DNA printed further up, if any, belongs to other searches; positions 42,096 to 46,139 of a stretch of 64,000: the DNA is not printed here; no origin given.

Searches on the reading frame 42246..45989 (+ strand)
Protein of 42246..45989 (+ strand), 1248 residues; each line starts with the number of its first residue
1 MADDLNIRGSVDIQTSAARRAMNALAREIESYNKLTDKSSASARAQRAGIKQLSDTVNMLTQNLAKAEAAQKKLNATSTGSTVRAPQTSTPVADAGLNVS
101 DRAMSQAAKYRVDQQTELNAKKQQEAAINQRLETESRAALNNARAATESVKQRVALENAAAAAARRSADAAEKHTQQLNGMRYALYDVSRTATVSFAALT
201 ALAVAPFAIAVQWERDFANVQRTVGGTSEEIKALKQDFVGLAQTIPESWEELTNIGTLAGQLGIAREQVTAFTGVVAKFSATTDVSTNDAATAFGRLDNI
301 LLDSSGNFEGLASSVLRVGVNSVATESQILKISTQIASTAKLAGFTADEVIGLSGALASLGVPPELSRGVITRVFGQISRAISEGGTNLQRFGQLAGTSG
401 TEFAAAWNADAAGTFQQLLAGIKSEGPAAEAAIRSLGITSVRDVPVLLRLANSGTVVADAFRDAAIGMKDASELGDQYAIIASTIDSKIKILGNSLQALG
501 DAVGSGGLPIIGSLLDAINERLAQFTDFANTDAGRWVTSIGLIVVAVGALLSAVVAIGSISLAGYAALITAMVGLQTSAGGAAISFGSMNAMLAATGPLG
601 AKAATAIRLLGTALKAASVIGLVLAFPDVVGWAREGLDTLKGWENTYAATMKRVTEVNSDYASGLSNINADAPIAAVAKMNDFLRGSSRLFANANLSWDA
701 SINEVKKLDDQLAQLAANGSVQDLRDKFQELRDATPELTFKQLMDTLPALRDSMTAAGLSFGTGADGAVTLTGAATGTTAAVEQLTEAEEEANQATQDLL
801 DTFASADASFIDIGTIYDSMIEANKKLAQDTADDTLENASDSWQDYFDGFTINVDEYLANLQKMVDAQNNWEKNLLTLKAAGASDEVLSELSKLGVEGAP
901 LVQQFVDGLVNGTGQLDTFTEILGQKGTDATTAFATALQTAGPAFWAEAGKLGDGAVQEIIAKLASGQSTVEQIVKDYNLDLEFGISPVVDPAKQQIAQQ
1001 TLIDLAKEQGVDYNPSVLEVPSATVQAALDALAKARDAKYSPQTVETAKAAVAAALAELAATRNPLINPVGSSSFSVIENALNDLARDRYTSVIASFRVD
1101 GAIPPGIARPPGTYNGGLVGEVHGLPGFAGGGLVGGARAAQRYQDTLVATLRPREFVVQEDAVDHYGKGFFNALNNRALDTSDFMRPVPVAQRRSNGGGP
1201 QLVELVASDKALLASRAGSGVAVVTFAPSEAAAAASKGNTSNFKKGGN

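Call 12: search_protein_families(library=phrogs, proteins=[window:42246-45989:+], max_evalue=0.001)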
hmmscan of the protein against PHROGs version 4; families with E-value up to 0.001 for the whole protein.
window:42246-45989:+ (1248 aa): 10 families
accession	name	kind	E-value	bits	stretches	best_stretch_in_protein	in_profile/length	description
phrog_17594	-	tail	1.2e-118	398.6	2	36-589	13-557/1582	tail length tape measure protein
phrog_13339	-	tail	1.9e-57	195.5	1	135-803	19-691/2156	tail length tape measure protein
phrog_28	-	tail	7.8e-34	118.4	1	36-619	119-667/1228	tail length tape measure protein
phrog_17321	-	unknown function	5.4e-22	78.1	2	207-383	87-270/1484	-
phrog_23108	-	tail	6.9e-21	74.6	1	23-504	259-748/1552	tail length tape measure protein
phrog_1272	-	tail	1.2e-19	70.6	1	17-996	67-1026/1606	tail length tape measure protein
phrog_14441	-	tail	3.7e-17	63.9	1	189-365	57-233/241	tail length tape measure protein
phrog_167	-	tail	6.3e-17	61.6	1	20-621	138-654/1555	tail length tape measure protein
phrog_1686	-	tail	4.8e-13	48.9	1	819-968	732-884/1224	tail length tape measure protein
phrog_4704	-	tail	9.9e-11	42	1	16-587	27-584/625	tail length tape measure protein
